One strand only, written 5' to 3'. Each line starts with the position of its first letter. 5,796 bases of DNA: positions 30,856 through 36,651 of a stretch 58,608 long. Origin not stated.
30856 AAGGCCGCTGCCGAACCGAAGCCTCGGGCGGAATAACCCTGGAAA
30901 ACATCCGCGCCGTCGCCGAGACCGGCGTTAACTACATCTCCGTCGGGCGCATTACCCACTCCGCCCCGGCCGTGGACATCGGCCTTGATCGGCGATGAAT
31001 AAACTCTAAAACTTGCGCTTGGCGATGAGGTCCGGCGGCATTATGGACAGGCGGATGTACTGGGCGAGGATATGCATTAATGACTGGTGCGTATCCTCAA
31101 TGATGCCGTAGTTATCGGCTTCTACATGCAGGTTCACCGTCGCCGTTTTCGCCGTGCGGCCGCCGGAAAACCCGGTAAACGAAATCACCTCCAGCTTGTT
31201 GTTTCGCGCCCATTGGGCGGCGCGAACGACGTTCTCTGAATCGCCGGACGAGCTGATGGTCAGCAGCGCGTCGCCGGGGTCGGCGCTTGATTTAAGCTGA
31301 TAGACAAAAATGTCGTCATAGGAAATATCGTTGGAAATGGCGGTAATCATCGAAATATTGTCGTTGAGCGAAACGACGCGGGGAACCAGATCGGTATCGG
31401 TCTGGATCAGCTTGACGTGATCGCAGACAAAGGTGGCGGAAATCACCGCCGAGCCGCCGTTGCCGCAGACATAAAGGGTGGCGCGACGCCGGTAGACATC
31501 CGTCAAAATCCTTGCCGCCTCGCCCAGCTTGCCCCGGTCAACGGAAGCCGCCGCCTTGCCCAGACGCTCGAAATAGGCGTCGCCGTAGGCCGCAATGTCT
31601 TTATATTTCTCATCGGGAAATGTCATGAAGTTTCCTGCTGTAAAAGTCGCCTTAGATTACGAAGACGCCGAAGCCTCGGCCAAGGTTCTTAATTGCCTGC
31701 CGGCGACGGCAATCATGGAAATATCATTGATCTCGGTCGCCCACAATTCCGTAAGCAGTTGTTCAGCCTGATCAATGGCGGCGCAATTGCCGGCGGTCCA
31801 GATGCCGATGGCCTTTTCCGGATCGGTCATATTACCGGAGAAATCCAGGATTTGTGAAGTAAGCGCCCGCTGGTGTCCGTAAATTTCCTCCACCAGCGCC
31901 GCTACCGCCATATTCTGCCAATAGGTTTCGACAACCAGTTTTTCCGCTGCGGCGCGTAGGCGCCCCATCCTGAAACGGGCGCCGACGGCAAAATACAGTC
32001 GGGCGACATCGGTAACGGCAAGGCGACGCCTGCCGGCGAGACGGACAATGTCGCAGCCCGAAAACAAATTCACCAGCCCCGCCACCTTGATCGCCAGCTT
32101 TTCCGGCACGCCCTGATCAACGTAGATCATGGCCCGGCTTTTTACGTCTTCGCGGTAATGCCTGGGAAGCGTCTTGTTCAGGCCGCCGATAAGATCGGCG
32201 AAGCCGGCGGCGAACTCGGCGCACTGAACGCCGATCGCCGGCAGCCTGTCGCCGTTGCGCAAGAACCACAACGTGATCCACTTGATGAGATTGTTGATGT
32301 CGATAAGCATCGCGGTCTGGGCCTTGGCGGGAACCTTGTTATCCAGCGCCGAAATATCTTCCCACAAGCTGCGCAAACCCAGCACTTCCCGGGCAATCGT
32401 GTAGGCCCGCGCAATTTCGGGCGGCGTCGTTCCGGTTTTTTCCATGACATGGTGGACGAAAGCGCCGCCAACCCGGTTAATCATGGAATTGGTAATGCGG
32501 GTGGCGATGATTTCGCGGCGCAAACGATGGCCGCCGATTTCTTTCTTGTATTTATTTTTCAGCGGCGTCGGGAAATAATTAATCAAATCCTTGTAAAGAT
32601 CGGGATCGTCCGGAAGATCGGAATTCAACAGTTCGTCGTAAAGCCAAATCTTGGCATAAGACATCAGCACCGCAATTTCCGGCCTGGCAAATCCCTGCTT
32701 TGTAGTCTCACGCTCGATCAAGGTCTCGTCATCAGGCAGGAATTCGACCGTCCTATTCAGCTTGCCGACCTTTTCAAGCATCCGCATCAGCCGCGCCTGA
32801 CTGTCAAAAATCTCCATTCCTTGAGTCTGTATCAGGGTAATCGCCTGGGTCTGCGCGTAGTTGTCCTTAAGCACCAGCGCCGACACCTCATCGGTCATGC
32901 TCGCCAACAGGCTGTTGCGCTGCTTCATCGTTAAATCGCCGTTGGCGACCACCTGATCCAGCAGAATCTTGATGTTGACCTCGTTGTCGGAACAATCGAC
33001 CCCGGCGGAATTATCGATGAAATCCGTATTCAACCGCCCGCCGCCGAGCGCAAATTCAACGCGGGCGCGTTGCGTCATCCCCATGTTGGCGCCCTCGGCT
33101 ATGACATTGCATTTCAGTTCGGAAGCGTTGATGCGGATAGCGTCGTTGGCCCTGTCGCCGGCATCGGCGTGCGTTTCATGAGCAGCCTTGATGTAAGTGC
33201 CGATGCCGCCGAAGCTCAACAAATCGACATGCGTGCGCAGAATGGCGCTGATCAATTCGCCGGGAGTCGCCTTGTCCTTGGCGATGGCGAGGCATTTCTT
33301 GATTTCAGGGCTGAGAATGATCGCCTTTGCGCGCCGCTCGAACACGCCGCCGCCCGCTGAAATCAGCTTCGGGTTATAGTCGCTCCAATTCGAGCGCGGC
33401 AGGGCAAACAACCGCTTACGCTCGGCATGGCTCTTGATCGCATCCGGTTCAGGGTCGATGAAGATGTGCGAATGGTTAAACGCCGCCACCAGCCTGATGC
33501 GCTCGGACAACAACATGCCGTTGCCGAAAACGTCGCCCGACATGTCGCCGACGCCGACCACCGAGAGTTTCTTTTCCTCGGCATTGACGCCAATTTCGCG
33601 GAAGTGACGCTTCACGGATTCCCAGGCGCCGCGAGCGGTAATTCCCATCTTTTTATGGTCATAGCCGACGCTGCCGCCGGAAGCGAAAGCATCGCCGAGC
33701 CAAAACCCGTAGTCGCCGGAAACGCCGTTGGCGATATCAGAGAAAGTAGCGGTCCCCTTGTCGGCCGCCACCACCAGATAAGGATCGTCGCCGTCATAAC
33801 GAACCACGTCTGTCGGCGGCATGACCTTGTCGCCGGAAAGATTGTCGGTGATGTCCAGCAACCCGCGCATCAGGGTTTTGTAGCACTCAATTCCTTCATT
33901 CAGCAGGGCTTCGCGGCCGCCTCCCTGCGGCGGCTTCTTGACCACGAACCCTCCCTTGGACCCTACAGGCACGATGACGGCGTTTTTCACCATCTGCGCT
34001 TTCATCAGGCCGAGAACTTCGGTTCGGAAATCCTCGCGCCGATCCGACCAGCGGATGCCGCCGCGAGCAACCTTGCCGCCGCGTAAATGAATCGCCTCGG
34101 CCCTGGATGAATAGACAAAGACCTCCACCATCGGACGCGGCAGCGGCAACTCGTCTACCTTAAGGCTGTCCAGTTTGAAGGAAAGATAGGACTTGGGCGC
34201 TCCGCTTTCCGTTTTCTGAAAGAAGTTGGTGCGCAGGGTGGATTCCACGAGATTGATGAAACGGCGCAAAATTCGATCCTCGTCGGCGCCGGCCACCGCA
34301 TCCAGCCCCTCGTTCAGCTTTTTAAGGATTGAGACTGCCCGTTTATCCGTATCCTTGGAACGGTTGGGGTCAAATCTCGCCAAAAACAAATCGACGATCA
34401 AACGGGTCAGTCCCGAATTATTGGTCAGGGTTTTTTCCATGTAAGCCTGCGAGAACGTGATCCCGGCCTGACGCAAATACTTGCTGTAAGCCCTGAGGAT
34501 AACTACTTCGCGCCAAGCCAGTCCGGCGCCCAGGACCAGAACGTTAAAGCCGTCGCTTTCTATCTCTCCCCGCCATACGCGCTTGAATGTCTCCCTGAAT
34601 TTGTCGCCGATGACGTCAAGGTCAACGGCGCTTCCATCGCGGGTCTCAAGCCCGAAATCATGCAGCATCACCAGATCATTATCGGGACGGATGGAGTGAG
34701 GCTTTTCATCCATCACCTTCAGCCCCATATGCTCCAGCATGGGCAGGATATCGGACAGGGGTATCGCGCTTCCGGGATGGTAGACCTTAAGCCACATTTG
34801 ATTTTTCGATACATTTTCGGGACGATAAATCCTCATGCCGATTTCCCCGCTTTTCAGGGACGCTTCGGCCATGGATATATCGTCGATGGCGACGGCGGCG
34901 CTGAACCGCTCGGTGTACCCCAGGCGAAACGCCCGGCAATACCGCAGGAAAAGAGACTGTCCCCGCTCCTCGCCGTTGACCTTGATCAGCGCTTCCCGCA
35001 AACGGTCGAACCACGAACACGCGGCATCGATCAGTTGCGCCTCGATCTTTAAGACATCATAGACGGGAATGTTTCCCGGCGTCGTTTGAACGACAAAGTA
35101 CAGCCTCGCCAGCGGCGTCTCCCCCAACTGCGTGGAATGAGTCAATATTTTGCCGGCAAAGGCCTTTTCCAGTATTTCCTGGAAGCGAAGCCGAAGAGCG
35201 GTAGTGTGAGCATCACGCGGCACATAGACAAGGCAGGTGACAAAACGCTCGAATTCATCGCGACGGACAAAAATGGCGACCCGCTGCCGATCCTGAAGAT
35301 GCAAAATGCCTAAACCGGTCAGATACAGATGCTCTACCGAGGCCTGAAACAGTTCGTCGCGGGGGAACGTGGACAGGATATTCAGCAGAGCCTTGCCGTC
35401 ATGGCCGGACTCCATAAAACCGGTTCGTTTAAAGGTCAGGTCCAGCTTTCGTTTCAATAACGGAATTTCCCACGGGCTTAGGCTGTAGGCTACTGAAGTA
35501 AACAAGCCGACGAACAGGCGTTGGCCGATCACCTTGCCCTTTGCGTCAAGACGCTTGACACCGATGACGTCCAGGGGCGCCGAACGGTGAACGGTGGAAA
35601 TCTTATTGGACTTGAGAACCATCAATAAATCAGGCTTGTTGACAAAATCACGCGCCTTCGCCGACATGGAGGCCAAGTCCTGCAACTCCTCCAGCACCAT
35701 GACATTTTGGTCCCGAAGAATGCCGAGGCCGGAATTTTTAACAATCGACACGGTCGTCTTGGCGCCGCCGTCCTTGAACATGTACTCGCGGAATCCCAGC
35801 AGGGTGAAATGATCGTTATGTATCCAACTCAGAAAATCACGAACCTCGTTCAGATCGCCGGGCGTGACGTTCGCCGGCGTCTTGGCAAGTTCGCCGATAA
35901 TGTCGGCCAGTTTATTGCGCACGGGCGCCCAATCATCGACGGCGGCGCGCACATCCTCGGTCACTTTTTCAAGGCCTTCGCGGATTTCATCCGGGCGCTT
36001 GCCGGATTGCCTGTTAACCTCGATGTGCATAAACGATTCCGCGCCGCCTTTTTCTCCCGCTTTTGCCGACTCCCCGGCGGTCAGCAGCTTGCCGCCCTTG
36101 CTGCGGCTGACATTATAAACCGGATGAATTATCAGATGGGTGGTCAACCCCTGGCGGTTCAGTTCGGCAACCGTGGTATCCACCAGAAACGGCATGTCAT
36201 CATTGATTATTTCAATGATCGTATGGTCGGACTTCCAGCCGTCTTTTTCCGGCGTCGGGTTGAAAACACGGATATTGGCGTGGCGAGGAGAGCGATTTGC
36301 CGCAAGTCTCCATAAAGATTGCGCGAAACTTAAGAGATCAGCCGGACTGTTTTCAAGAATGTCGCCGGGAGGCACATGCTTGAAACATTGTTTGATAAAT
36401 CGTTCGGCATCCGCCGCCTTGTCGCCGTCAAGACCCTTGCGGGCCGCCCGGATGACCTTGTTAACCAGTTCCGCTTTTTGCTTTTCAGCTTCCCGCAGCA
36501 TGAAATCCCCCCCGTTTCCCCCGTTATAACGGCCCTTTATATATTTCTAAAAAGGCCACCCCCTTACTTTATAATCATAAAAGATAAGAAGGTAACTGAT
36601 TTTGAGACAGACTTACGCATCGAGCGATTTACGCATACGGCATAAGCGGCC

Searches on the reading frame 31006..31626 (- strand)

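Call 8: search_protein_families(library=pfam, proteins=[window:31006-31626:-], max_evalue=0.001)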
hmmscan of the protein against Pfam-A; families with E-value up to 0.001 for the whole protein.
window:31006-31626:- (206 aa): 2 families
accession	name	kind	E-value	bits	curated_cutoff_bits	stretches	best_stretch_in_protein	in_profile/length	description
PF13580.11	SIS_2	-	8.8e-20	71.6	27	1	24-152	11-138/138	SIS domain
PF01380.27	SIS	-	9.9e-10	38.8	25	1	93-173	29-109/131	SIS domain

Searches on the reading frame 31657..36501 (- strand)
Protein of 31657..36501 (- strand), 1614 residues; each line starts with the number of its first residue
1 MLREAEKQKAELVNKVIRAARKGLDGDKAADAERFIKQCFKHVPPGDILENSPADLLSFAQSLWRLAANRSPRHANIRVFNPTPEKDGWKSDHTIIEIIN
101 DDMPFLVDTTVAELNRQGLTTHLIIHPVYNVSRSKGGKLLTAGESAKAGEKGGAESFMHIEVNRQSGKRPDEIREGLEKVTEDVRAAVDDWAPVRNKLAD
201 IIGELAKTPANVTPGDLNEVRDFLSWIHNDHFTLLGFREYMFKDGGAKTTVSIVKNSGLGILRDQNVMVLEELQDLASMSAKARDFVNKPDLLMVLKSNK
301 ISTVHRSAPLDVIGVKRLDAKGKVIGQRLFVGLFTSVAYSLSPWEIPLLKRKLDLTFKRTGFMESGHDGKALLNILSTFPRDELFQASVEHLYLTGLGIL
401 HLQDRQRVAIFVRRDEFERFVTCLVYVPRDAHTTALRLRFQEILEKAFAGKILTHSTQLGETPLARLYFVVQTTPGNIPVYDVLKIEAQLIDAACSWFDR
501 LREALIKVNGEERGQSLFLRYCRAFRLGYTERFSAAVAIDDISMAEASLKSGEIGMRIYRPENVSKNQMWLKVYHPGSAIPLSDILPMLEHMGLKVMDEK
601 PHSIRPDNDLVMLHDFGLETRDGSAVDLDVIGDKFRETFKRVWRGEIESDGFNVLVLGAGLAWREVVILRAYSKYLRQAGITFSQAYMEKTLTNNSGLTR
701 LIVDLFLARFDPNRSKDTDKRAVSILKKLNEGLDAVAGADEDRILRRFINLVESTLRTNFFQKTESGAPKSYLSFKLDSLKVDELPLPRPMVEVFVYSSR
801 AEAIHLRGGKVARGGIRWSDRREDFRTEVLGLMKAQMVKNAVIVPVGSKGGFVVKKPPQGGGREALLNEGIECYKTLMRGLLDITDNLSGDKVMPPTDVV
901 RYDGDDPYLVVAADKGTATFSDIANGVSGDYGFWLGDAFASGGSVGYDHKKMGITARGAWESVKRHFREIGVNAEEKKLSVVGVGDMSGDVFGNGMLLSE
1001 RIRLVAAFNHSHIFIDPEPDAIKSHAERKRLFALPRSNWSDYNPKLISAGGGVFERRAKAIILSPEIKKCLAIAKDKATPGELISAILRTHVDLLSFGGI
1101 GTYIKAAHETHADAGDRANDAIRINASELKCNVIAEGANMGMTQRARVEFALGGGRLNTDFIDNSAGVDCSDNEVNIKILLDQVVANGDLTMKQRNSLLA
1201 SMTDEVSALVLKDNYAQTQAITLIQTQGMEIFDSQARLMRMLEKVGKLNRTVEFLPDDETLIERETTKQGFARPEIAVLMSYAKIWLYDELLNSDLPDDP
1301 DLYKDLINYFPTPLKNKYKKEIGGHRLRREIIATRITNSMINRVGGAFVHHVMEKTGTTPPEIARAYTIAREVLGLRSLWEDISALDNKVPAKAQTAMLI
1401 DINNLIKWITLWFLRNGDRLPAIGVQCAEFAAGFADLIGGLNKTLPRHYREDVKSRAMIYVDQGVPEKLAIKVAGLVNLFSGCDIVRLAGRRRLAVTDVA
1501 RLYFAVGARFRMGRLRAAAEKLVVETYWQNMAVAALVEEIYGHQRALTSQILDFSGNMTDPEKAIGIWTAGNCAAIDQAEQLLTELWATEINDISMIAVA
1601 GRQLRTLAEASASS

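Call 72: search_protein_families(library=pfam, proteins=[window:31657-36501:-], max_evalue=0.0001)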
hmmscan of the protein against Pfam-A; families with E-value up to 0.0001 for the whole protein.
window:31657-36501:- (1614 aa): 8 families
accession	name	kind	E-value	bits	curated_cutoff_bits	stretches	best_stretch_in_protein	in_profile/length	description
PF05088.18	Bac_GDH_CD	-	5.1e-262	870.1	22.8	1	729-1222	2-495/497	Bacterial NAD-glutamate dehydrogenase, catalytic domain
PF21074.2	GDH_C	-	5.9e-111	371.3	26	1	1268-1605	1-338/339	Glutamate dehydrogenase, C-terminal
PF21075.3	GDH_ACT1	-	5.8e-48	162.8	23.7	1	35-177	1-144/144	Glutamate dehydrogenase, ACT1 domain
PF21078.2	GDH_HM3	-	2e-30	105.1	24.6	1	647-712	1-66/66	Glutamate dehydrogenase, helical motif 3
PF21076.3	GDH_ACT2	-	4.2e-28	98.2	22.8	1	410-497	2-89/90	Glutamate dehydrogenase, ACT2 domain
PF21077.3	GDH_ACT3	-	1.5e-23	82.7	22.2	1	554-629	2-78/80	Glutamate dehydrogenase, ACT3 domain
PF21073.2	GDH_HM1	-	2.4e-22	79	21.2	1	346-405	1-60/60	Glutamate dehydrogenase, helical motif 1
PF21079.2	GDH_HM2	-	1.5e-09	38.1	21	1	504-547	1-44/45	Glutamate dehydrogenase, helical motif 2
